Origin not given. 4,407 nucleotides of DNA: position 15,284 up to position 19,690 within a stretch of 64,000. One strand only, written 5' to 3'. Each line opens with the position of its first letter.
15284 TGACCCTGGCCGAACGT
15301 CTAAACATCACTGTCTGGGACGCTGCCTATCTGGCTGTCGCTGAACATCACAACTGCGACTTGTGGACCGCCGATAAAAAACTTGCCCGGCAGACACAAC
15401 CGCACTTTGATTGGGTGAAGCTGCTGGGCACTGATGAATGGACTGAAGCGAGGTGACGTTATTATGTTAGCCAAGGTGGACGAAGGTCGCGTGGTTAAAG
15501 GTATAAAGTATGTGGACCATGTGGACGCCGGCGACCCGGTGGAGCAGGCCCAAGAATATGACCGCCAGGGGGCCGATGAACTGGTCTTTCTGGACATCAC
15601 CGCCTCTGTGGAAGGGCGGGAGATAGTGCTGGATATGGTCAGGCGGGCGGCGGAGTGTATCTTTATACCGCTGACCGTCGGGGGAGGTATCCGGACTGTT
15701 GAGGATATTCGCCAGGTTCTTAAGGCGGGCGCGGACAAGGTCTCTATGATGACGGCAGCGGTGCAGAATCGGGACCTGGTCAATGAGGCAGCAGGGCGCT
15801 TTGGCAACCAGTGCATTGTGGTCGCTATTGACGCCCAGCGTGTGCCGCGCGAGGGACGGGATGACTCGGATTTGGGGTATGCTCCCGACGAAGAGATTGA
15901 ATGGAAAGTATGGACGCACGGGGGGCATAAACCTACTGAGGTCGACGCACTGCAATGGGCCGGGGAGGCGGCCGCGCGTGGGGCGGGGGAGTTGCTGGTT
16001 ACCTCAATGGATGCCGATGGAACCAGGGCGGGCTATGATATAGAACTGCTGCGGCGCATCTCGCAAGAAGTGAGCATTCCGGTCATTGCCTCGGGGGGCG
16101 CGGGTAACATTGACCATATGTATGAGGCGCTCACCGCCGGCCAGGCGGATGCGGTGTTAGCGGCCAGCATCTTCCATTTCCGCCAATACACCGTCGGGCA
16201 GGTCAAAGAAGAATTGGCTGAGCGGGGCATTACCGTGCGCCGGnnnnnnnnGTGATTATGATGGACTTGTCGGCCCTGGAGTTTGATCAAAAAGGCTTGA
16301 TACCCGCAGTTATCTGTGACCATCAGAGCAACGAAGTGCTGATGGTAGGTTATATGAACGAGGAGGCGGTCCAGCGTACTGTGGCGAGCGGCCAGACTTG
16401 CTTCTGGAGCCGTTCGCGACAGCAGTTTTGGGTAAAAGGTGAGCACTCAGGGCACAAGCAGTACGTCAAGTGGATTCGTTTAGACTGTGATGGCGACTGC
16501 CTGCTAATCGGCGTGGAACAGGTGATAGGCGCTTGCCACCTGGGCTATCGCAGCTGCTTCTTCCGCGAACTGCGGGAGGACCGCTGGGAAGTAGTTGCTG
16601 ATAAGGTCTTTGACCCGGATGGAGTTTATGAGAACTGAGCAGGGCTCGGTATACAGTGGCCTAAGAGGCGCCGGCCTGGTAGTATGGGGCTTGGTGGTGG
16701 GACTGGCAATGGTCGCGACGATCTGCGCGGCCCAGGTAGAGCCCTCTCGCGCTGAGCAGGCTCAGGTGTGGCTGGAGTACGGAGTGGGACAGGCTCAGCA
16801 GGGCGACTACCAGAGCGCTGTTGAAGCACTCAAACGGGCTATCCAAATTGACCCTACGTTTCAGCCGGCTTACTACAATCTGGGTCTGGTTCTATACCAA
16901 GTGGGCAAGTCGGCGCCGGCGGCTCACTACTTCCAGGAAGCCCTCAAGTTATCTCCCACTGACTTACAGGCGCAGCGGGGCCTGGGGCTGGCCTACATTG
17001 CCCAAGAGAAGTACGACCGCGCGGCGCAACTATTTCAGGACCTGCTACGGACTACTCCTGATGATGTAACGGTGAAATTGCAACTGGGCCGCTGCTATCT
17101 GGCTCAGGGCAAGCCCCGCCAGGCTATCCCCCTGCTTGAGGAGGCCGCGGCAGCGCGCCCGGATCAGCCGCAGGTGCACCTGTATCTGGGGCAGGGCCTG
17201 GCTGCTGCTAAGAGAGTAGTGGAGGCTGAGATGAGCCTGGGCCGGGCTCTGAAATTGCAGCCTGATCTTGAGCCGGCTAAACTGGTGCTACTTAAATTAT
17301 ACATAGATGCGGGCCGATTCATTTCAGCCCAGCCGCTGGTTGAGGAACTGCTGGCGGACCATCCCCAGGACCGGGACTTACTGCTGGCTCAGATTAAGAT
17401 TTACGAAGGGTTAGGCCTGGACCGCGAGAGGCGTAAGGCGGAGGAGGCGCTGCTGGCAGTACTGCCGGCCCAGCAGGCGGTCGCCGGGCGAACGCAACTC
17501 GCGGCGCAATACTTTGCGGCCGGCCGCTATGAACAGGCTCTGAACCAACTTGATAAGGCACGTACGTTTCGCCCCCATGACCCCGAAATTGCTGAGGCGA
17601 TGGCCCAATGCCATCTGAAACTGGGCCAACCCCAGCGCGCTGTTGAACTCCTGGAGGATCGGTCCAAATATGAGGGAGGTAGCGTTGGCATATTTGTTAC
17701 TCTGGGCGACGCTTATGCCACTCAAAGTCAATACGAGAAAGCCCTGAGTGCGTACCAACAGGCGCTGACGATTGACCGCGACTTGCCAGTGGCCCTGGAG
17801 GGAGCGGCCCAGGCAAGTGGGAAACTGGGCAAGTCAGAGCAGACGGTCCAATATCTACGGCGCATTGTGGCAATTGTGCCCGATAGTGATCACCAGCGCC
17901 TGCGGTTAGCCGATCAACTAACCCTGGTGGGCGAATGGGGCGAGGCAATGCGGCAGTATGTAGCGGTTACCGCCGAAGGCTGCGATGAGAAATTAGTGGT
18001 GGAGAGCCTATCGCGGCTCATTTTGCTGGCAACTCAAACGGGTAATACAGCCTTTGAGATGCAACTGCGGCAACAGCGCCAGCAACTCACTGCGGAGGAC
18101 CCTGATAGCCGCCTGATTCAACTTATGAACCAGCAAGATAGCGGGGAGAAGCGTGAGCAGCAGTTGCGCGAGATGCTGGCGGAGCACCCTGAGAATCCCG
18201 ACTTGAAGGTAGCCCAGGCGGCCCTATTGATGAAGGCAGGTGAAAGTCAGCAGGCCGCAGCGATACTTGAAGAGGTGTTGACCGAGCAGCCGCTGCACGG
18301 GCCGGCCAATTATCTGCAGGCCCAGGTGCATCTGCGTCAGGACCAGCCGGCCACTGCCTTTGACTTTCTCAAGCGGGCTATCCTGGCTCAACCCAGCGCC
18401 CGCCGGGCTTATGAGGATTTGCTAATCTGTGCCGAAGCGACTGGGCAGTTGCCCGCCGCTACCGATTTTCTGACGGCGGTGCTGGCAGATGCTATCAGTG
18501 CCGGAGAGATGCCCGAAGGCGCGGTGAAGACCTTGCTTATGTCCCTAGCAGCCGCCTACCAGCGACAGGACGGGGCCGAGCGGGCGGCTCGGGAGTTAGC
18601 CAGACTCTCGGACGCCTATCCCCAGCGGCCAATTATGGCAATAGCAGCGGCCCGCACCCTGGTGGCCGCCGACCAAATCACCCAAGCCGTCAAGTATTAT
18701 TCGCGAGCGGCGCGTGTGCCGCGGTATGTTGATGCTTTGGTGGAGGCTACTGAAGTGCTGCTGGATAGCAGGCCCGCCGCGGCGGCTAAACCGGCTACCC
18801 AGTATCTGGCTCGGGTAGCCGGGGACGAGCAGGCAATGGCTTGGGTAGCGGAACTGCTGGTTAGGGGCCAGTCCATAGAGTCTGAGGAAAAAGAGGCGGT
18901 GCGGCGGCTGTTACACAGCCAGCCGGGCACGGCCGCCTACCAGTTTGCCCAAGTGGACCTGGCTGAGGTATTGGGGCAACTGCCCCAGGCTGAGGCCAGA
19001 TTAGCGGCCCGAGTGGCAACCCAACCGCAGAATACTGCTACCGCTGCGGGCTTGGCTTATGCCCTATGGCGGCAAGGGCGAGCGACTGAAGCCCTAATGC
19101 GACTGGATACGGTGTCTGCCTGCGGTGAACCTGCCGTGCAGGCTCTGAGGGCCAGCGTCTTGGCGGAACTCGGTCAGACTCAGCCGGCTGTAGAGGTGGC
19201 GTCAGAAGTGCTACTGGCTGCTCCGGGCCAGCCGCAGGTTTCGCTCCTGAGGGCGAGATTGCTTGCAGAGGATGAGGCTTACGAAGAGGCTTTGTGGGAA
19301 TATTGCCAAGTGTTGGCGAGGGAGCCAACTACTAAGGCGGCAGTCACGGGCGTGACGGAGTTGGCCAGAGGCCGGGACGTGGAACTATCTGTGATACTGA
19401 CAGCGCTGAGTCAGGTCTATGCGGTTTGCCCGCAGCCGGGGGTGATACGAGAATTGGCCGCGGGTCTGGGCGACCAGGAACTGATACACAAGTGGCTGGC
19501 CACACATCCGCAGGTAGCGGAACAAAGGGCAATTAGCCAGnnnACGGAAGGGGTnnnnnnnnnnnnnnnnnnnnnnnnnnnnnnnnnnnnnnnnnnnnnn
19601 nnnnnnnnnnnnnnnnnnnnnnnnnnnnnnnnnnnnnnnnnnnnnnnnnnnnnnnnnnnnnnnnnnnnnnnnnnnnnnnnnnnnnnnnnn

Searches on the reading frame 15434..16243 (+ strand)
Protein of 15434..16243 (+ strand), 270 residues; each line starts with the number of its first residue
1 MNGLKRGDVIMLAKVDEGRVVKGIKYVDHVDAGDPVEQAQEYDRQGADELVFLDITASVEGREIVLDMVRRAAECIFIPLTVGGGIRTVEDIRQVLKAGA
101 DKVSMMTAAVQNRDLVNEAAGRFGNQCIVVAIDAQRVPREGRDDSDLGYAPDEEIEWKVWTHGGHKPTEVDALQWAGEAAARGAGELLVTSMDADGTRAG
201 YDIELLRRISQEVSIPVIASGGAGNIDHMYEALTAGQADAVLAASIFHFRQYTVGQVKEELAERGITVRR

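Call 93: search_protein_families(library=pfam, proteins=[window:15434-16243:+], max_evalue=0.001)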
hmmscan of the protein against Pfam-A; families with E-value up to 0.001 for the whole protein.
window:15434-16243:+ (270 aa): 9 families
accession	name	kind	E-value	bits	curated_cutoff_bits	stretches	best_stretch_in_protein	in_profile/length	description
PF00977.27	His_biosynth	-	8.6e-75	251.5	23.6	1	15-252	8-227/228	Histidine biosynthesis protein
PF03060.21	NMO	-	1.3e-08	35.1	28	1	172-244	145-222/331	Nitronate monooxygenase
PF02581.23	TMP-TENI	-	3.6e-08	33.4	27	1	37-108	106-179/180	Thiamine monophosphate synthase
PF01180.27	DHO_dh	-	7.6e-07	29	27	0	203-263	227-289/291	Dihydroorotate dehydrogenase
PF05690.20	ThiG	-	2.3e-06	27.6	23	0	73-120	171-218/247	Thiazole biosynthesis protein ThiG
PF04309.18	G3P_antiterm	-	5.5e-06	26.4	27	0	65-106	127-168/173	Glycerol-3-phosphate responsive antiterminator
PF01207.24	Dus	-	5.1e-05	23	20.4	0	67-118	174-226/311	Dihydrouridine synthase (Dus)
PF00478.31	IMPDH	-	7.9e-05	22.2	25.6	0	207-247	200-239/345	IMP dehydrogenase / GMP reductase domain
PF00497.25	SBP_bac_3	-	0.00066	19.9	26.4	0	191-244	14-65/132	Bacterial extracellular solute-binding proteins, family 3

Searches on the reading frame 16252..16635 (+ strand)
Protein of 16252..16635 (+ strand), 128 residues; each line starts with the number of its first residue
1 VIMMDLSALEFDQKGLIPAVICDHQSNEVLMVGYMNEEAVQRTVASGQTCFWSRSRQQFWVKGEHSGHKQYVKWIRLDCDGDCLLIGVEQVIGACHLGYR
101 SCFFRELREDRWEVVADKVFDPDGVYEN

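Call 93: search_protein_families(library=pfam, proteins=[window:16252-16635:+], max_evalue=0.001)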
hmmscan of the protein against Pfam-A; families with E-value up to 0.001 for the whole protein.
window:16252-16635:+ (128 aa): 1 family
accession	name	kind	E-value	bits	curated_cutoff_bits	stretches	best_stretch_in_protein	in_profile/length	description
PF01502.23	PRA-CH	-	1.2e-32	111.9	27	1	31-104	1-74/74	Phosphoribosyl-AMP cyclohydrolase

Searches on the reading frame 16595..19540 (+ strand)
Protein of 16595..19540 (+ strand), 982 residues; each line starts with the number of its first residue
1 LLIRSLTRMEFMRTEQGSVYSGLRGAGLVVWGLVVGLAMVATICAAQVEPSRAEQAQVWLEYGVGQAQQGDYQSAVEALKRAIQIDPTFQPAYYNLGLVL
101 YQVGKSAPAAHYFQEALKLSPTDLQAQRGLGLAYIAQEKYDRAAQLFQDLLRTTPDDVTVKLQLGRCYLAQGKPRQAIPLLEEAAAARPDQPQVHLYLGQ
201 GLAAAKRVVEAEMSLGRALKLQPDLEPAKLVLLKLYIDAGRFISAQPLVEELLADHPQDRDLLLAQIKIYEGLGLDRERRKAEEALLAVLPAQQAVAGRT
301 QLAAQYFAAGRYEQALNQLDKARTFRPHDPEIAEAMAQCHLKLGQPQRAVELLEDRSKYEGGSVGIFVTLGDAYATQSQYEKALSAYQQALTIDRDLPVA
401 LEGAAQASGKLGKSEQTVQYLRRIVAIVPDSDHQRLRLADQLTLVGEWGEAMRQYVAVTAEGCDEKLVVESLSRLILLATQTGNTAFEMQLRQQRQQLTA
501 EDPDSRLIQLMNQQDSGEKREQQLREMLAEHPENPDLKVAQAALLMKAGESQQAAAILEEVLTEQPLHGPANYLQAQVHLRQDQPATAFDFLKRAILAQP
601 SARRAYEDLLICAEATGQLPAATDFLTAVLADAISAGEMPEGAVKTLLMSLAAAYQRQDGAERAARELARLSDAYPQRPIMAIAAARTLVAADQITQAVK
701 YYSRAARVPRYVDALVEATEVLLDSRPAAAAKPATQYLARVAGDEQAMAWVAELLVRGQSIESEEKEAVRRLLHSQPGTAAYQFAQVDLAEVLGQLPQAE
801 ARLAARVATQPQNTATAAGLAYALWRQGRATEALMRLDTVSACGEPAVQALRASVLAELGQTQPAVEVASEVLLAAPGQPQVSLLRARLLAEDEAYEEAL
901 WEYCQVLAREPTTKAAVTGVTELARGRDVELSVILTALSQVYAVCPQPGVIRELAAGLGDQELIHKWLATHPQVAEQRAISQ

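Call 93: search_protein_families(library=pfam, proteins=[window:16595-19540:+], max_evalue=0.001)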
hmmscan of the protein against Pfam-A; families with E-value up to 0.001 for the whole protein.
window:16595-19540:+ (982 aa): 32 families (the best 25 are shown)
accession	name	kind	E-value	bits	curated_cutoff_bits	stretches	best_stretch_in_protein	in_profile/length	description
PF14559.12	TPR_19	-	2.5e-51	172.3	25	6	135-195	2-62/68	Tetratricopeptide repeat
PF13432.12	TPR_16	-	1.9e-43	146.9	32.7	3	94-157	1-64/65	Tetratricopeptide repeat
PF13428.12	TPR_14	-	3.4e-40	132.8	23.5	3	161-200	4-43/44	Tetratricopeptide repeat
PF07719.23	TPR_2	-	1.2e-37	125.3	27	3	92-123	3-34/34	Tetratricopeptide repeat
PF00515.34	TPR_1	-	8e-36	120.8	27.8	3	92-123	3-34/34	Tetratricopeptide repeat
PF13414.12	TPR_11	-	2.7e-28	97.8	26.8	3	68-104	6-42/42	TPR repeat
PF12895.13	ANAPC3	-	4e-28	97.9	27.2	2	310-389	3-81/82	Anaphase-promoting complex, cyclosome, subunit 3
PF13181.12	TPR_8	-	2.8e-27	92.9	25.7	0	367-396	4-33/34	Tetratricopeptide repeat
PF13424.12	TPR_12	-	4.3e-23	81.7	30.1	2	126-188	5-75/77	Tetratricopeptide repeat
PF13176.12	TPR_7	-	8.9e-18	63.3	27.9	0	130-157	5-32/36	Tetratricopeptide repeat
PF13174.12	TPR_6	-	6.8e-17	61.3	26.3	0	128-153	4-29/33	Tetratricopeptide repeat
PF13431.12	TPR_17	-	9.2e-17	60.3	24.4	0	79-106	2-29/34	Tetratricopeptide repeat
PF13371.12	TPR_9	-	4e-15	56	35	2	68-127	7-66/73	Tetratricopeptide repeat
PF23914.1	TPR_CcmH_CycH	-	1.5e-14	54.6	42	1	54-157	48-154/158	Cytochrome c-type biogenesis protein H TPR domain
PF14561.12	TPR_20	-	1.1e-13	51.8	25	0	521-563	8-50/90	Tetratricopeptide repeat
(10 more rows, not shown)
